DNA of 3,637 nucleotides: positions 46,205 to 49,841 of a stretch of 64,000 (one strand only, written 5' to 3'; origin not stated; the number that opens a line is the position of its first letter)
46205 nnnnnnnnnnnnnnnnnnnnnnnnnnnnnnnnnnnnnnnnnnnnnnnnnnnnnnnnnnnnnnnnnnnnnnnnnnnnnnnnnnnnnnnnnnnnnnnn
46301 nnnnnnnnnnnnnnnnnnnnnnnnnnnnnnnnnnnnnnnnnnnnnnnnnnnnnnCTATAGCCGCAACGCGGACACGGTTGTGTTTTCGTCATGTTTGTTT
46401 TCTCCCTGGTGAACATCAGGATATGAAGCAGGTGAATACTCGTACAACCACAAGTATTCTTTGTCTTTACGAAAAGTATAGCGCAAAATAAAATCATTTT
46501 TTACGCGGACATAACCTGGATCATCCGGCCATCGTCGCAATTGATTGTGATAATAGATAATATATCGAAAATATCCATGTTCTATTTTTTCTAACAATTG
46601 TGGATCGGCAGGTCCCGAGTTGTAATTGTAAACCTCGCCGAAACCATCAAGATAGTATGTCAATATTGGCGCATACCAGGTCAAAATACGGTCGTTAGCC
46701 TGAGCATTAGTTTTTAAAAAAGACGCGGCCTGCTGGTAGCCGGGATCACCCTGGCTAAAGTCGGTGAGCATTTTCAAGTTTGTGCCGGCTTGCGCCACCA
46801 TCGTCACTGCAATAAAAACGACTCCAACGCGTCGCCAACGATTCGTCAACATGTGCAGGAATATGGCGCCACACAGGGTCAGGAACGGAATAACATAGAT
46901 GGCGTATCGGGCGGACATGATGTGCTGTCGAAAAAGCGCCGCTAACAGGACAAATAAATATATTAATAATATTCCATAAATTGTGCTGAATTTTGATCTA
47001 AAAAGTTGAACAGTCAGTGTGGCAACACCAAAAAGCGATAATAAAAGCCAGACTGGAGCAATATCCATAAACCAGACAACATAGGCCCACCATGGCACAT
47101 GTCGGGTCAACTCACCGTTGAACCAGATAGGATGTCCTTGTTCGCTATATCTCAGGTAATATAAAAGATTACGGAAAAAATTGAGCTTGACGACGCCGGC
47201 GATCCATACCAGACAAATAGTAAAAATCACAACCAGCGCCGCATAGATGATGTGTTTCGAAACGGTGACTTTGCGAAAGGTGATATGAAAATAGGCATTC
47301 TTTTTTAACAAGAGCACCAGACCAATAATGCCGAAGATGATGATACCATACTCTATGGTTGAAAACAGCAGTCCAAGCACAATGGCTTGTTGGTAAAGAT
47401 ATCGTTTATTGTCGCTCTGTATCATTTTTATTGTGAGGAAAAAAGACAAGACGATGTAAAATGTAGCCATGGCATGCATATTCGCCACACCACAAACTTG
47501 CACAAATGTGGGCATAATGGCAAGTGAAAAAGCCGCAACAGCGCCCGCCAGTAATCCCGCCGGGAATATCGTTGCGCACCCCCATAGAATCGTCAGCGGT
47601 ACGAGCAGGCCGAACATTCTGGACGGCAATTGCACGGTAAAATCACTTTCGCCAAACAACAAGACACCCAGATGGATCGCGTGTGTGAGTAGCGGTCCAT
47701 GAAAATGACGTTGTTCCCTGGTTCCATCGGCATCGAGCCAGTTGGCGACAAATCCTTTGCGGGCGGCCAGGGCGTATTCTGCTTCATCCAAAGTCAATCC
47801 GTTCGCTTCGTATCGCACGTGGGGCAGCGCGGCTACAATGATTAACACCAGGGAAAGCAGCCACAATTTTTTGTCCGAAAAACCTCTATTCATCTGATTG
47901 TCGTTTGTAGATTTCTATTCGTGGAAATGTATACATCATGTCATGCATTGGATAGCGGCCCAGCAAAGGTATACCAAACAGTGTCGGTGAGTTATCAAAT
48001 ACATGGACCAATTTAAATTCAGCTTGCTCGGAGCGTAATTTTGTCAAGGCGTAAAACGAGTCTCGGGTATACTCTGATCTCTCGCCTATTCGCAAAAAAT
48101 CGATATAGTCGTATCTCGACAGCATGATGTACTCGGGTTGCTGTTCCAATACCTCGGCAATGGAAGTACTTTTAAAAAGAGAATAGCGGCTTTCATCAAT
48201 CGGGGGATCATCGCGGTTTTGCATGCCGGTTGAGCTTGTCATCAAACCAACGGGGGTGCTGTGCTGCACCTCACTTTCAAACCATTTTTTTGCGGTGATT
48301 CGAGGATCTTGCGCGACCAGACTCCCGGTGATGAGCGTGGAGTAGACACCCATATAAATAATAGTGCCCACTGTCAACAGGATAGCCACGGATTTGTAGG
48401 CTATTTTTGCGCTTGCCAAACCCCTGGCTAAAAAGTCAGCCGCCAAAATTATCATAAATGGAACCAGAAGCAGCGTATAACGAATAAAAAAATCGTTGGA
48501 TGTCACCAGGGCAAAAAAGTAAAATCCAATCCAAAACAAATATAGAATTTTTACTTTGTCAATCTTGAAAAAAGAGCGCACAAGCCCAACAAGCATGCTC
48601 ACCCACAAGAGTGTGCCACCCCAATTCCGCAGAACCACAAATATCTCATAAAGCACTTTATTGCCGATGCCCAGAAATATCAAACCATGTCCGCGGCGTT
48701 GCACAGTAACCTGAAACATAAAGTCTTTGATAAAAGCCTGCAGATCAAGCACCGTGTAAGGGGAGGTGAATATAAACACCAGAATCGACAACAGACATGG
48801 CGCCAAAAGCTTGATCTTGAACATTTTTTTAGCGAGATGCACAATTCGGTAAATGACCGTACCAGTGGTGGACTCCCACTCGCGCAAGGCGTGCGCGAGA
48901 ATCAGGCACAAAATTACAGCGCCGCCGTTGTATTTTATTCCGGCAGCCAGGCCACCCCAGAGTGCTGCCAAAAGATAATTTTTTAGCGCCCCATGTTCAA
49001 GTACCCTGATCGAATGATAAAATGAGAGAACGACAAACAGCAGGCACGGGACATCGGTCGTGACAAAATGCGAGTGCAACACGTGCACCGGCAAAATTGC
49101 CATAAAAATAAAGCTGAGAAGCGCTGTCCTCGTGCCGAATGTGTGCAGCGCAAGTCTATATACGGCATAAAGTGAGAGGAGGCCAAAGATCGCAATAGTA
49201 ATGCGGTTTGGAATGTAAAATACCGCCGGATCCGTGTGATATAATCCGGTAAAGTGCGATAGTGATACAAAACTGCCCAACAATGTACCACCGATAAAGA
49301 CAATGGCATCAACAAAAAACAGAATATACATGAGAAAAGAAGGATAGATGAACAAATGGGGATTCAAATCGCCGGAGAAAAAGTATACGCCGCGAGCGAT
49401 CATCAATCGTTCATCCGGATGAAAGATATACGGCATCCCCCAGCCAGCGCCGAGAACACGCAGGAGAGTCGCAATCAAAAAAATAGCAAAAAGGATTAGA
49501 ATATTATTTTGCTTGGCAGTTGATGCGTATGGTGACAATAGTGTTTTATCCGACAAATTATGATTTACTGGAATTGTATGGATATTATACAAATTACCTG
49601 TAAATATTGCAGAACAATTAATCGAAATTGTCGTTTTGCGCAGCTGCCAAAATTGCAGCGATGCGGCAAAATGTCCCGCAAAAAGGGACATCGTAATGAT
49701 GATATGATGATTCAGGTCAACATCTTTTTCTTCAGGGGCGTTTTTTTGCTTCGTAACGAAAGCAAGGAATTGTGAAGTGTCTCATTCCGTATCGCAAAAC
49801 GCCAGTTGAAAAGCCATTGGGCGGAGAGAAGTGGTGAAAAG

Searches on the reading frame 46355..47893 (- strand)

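Call 26: search_protein_families(library=pfam, proteins=[window:46355-47893:-], max_evalue=0.0001)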
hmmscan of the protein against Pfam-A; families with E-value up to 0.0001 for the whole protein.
window:46355-47893:- (512 aa): 1 family
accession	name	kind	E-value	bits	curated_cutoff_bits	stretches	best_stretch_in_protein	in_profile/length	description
PF13231.12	PMT_2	-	3.1e-06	27.9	26.1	1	65-230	2-160/160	Dolichyl-phosphate-mannose-protein mannosyltransferase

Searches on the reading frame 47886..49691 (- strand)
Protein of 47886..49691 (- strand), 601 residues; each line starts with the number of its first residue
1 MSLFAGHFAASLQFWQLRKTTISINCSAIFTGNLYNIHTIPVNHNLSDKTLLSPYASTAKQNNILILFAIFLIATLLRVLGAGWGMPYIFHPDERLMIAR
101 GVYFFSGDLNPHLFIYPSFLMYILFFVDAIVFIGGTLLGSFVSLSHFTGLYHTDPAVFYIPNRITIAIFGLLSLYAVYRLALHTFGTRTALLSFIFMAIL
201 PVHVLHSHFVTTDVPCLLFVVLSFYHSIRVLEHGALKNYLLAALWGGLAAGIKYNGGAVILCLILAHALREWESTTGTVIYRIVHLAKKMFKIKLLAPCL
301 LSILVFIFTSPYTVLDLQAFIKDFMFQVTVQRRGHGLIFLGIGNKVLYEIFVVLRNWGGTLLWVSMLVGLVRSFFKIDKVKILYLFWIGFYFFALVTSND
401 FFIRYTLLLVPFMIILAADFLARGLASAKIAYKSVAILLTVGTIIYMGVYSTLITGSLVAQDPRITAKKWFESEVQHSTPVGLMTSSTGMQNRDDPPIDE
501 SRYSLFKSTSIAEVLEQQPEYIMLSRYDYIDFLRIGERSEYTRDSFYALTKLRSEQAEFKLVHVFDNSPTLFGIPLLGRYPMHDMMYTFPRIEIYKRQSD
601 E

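Call 26: search_protein_families(library=pfam, proteins=[window:47886-49691:-], max_evalue=0.0001)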
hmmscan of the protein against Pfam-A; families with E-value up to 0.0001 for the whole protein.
window:47886-49691:- (601 aa): 2 families
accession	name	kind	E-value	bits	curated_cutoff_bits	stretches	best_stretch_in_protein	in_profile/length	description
PF13231.12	PMT_2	-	1.2e-15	58.5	26.1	1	163-272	25-134/160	Dolichyl-phosphate-mannose-protein mannosyltransferase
PF02366.24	PMT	-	1.3e-07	31.9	22.7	1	125-292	40-224/245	Dolichyl-phosphate-mannose-protein mannosyltransferase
